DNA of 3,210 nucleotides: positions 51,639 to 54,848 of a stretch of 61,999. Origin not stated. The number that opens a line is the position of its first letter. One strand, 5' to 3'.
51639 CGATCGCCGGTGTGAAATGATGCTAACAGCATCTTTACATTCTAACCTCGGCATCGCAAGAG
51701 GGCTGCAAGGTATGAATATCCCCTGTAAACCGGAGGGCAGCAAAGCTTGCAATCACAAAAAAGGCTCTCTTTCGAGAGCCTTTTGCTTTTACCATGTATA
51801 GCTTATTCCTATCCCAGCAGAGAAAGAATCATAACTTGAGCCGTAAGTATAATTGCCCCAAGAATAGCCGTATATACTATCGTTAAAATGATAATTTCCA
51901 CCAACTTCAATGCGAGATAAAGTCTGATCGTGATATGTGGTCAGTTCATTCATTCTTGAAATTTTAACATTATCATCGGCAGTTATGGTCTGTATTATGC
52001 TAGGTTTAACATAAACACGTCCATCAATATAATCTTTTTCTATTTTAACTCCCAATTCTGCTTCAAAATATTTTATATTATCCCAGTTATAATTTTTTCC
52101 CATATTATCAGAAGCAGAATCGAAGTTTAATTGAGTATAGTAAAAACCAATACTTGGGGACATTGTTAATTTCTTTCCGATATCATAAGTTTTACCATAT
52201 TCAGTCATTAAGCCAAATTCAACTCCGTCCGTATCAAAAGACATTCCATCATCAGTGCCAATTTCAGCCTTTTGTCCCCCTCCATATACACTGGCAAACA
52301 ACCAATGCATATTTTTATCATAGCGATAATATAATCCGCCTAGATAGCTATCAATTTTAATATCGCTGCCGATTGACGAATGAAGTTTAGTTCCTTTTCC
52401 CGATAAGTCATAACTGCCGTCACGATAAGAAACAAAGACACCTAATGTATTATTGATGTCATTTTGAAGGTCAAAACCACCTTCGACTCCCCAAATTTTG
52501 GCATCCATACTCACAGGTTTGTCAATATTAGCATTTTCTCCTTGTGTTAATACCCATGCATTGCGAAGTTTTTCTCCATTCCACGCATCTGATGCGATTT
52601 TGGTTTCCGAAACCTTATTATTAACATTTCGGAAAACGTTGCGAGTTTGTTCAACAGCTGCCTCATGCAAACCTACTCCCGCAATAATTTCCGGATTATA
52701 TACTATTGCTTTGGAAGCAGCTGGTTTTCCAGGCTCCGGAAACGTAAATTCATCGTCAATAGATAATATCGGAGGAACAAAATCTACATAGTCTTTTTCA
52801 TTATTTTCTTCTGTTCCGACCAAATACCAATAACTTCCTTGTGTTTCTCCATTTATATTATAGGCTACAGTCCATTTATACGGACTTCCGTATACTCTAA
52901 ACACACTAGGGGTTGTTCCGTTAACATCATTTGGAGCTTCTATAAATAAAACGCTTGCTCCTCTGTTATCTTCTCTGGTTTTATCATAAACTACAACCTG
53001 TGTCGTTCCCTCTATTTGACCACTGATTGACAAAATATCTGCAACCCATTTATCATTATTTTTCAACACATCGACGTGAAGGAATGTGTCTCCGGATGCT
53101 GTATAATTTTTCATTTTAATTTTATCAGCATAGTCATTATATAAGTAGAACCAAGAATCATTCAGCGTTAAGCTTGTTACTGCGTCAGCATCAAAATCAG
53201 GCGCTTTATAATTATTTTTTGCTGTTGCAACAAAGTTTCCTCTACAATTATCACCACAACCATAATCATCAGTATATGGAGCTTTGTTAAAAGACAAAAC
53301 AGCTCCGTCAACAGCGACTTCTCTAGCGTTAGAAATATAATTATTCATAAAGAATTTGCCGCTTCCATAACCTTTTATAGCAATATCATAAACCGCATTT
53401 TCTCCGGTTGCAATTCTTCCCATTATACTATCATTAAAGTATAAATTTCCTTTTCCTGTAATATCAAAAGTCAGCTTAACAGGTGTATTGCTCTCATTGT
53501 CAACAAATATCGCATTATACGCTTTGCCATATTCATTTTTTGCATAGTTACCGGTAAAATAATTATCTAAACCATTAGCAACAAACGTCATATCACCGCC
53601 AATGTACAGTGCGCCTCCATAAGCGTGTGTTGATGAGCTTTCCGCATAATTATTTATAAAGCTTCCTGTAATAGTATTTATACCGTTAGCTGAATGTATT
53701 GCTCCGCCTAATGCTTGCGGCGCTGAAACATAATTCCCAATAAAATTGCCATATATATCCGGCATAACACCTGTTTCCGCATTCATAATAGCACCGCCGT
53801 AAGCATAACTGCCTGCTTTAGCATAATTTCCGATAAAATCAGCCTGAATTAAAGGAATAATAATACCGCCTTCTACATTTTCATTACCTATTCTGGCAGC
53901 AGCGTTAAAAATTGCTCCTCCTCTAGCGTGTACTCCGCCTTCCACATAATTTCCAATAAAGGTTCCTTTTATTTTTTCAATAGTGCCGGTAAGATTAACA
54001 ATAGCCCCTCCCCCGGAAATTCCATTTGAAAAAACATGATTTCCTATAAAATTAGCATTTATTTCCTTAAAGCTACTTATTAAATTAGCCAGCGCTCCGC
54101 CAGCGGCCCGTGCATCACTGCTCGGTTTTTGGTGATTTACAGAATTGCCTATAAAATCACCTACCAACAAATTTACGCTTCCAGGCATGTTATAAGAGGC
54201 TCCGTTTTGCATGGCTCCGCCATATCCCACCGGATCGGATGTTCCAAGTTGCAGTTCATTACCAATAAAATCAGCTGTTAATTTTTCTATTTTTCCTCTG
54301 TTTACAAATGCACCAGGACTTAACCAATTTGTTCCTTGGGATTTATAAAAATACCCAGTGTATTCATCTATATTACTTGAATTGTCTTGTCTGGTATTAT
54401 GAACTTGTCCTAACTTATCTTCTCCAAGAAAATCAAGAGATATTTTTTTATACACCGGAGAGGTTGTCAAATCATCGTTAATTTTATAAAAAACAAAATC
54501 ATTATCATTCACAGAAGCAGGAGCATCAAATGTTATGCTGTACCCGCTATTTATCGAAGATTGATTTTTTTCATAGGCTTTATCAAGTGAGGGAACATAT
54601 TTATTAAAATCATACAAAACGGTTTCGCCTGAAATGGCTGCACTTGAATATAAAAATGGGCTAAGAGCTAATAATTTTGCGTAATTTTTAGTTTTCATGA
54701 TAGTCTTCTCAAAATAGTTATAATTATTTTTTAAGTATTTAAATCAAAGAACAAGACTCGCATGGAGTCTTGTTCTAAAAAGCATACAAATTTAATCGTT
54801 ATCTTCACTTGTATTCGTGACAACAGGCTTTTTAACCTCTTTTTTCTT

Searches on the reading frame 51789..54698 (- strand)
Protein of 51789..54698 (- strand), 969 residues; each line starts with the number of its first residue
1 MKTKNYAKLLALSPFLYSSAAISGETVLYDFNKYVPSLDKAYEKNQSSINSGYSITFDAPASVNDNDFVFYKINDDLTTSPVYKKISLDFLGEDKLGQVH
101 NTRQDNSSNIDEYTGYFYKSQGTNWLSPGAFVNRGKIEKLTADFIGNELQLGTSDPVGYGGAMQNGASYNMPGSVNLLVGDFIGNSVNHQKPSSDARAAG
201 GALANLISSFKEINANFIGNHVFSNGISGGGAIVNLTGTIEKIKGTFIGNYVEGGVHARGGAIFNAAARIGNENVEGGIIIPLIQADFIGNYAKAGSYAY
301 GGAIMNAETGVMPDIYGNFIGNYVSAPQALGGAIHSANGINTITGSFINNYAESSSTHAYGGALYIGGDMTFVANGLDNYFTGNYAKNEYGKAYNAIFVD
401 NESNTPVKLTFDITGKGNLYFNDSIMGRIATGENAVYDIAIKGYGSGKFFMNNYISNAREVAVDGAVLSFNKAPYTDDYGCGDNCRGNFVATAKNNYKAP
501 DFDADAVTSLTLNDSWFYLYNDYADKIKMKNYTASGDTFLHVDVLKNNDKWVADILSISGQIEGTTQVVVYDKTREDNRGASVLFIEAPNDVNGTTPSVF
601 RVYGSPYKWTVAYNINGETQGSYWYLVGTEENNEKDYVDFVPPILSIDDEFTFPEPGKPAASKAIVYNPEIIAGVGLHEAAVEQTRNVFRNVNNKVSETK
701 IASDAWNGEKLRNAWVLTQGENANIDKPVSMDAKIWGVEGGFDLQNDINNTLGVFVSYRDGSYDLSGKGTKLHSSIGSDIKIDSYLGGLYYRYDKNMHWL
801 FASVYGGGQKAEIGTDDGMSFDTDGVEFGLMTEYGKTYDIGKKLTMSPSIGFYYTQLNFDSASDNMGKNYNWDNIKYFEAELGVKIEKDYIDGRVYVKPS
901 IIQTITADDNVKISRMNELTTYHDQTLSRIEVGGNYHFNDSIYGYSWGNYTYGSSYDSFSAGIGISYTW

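Call 29: search_protein_families(library=pfam, proteins=[window:51789-54698:-], max_evalue=0.00001)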
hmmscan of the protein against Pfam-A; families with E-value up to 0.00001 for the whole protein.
window:51789-54698:- (969 aa): 1 family
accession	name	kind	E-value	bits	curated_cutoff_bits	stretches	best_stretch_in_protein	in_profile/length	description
PF03797.25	Autotransporter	-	4.5e-19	69.6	26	1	727-944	17-250/255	Autotransporter beta-domain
